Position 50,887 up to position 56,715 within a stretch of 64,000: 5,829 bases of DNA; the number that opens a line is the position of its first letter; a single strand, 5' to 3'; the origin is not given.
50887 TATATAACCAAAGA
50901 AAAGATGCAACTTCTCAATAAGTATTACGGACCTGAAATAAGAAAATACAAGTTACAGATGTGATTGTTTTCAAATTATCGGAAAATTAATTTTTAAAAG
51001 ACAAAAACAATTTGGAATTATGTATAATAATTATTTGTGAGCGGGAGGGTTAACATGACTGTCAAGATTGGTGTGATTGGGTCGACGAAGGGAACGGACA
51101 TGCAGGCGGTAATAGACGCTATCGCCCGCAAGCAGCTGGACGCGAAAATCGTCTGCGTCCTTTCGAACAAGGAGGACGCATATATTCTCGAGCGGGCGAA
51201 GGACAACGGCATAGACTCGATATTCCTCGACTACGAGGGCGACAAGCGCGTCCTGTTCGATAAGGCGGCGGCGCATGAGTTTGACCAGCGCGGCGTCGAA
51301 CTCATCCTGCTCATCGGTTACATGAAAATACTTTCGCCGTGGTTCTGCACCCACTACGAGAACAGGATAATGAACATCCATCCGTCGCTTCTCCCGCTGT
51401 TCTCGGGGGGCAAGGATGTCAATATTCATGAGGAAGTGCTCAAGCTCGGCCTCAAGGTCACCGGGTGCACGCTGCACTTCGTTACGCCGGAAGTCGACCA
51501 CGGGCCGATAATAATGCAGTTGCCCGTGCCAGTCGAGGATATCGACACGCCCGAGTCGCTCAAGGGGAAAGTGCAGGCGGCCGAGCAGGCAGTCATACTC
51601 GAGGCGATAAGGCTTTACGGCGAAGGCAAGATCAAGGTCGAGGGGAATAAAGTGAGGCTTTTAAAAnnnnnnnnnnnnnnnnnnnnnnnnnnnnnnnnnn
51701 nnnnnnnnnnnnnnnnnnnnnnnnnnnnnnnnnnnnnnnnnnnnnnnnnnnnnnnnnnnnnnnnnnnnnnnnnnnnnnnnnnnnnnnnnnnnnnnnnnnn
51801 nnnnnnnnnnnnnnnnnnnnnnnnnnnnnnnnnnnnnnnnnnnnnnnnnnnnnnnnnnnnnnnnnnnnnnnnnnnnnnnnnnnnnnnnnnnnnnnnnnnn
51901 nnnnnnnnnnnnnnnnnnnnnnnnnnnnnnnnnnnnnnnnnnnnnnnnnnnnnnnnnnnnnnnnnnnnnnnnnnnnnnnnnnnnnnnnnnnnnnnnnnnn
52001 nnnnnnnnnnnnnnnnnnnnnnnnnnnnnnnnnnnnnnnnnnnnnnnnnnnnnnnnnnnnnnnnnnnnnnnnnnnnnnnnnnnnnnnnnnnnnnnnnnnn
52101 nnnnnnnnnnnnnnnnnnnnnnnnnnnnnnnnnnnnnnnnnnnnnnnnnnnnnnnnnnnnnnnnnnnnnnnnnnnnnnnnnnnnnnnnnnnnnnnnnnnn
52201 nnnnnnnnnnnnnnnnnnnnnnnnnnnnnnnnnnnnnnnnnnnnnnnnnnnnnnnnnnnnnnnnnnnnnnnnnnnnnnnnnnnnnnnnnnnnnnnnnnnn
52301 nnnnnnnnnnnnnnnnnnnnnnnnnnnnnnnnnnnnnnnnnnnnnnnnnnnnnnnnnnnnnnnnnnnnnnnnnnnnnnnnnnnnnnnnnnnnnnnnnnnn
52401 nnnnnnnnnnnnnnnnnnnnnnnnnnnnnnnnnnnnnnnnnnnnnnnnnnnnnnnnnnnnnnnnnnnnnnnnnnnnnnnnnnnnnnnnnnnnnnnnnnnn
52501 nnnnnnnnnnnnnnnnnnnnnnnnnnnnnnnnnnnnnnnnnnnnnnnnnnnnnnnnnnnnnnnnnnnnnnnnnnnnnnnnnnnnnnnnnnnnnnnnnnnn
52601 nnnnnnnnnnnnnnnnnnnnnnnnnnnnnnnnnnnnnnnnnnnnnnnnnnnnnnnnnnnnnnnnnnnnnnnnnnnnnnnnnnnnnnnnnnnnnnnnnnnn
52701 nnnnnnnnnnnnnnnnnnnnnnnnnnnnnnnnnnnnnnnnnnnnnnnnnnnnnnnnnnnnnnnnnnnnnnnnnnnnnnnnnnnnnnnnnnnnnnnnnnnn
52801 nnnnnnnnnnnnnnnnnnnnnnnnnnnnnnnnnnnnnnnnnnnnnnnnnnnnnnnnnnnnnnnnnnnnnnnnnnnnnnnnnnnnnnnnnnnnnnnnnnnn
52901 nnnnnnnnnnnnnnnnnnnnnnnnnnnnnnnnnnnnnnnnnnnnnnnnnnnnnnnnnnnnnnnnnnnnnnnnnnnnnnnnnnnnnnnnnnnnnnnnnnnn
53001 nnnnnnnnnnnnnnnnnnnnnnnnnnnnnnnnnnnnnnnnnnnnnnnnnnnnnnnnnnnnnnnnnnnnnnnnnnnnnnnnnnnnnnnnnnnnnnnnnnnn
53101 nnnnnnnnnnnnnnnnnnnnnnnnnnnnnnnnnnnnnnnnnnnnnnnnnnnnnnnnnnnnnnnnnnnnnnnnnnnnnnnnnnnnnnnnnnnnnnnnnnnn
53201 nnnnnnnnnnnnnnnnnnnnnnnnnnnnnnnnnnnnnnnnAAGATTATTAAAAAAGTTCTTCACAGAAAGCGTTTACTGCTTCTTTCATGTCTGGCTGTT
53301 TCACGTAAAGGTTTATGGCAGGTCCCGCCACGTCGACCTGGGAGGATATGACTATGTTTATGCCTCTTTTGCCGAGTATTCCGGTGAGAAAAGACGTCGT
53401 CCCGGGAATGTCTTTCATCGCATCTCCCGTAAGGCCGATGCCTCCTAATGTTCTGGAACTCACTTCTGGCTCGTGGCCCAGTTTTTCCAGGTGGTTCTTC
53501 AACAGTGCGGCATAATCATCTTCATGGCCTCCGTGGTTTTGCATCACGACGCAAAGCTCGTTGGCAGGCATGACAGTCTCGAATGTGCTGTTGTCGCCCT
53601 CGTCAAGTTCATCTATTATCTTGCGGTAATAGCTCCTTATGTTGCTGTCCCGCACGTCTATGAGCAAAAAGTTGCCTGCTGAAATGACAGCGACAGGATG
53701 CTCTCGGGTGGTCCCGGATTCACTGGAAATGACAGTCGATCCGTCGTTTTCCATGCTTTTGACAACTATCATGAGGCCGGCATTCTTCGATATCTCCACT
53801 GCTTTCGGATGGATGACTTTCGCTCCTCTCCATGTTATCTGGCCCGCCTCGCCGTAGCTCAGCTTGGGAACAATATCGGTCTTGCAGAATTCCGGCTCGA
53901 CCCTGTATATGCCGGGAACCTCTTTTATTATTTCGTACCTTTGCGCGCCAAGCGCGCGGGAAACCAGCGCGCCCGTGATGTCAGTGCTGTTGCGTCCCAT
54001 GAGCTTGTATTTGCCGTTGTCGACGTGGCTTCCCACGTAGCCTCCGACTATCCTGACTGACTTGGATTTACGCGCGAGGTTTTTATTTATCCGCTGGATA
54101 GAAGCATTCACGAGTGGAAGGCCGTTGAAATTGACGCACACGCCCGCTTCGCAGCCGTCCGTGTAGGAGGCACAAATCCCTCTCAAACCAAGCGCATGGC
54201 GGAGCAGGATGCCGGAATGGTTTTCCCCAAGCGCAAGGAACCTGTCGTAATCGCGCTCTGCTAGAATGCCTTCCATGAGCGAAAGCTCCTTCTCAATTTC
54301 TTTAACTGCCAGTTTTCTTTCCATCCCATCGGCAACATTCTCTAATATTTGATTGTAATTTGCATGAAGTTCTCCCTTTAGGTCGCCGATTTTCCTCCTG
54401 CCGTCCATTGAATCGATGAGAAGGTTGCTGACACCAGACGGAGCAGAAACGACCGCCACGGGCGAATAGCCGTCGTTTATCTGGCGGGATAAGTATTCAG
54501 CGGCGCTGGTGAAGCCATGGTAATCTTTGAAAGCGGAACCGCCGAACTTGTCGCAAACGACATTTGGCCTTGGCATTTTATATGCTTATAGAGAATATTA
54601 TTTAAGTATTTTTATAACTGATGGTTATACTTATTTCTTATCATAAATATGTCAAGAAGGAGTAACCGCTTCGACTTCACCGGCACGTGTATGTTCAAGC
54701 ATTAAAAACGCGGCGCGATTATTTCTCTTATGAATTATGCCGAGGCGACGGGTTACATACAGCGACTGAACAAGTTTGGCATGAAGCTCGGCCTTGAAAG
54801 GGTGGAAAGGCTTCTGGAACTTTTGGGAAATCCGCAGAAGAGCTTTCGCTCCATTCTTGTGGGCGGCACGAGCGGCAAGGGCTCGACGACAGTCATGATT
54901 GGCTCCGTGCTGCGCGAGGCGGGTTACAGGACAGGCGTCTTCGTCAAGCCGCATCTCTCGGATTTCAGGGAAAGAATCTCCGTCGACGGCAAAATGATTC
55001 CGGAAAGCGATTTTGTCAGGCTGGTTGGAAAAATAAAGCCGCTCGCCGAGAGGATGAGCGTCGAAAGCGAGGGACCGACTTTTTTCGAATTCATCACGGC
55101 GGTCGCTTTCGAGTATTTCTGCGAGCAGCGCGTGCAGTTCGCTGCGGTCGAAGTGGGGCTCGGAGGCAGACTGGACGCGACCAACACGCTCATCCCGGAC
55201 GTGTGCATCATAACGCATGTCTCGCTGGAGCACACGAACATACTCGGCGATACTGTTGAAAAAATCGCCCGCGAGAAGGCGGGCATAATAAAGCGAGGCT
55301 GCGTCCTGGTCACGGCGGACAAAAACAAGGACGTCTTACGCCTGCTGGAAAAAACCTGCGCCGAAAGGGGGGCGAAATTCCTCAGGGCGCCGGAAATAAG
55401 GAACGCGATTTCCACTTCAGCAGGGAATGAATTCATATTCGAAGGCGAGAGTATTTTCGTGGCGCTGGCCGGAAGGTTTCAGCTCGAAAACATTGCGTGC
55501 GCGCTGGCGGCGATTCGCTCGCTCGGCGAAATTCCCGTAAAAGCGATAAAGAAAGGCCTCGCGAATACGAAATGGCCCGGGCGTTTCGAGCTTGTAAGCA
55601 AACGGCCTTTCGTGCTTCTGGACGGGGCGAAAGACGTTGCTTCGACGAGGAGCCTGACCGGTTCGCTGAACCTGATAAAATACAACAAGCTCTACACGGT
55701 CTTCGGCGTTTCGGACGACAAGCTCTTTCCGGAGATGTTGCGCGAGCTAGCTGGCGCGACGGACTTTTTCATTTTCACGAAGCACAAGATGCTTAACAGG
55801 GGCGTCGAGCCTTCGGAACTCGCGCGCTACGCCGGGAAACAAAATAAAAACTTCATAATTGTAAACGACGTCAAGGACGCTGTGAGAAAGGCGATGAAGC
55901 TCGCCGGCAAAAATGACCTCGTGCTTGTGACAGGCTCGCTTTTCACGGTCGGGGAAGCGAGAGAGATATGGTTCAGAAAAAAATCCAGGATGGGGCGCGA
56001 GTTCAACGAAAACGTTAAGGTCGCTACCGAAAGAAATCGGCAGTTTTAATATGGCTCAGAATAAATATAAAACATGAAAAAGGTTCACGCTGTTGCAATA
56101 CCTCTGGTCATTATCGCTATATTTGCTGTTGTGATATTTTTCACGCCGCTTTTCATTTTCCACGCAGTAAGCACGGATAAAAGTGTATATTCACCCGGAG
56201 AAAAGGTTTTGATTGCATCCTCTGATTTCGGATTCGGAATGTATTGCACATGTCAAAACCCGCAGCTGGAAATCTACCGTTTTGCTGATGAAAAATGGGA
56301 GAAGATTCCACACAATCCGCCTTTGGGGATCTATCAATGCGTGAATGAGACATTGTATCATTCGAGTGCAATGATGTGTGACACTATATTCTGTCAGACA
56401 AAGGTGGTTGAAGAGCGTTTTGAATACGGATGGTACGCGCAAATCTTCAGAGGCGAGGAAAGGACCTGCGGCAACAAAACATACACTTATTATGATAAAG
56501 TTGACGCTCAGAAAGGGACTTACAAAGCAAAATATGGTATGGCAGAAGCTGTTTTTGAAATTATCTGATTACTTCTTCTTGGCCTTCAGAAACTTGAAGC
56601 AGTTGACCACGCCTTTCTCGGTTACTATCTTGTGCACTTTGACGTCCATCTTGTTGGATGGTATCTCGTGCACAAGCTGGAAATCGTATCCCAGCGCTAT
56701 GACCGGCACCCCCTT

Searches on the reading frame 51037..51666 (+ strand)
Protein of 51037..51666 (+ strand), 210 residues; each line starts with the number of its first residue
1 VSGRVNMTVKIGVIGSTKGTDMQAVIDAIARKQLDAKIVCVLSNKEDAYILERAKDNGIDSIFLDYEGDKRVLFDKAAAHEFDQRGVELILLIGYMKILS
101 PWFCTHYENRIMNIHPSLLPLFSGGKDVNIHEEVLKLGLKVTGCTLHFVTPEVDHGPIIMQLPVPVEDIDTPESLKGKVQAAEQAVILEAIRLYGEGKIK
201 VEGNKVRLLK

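Call 54: search_protein_families(library=pfam, proteins=[window:51037-51666:+], max_evalue=0.001)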
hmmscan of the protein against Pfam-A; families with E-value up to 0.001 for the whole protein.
window:51037-51666:+ (210 aa): 1 family
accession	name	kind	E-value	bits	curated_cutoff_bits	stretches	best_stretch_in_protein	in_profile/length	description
PF00551.24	Formyl_trans_N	-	1.4e-42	146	26.1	1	10-191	2-181/181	Formyl transferase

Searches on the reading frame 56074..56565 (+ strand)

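Call 44: search_protein_families(library=pfam, proteins=[window:56074-56565:+], max_evalue=0.01)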
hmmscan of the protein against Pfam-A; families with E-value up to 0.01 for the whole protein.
window:56074-56565:+ (164 aa): 1 family
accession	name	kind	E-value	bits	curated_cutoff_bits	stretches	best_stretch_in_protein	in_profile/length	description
PF13151.12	DUF3990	-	0.0046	17.1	32.2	0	34-68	7-41/152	Protein of unknown function (DUF3990)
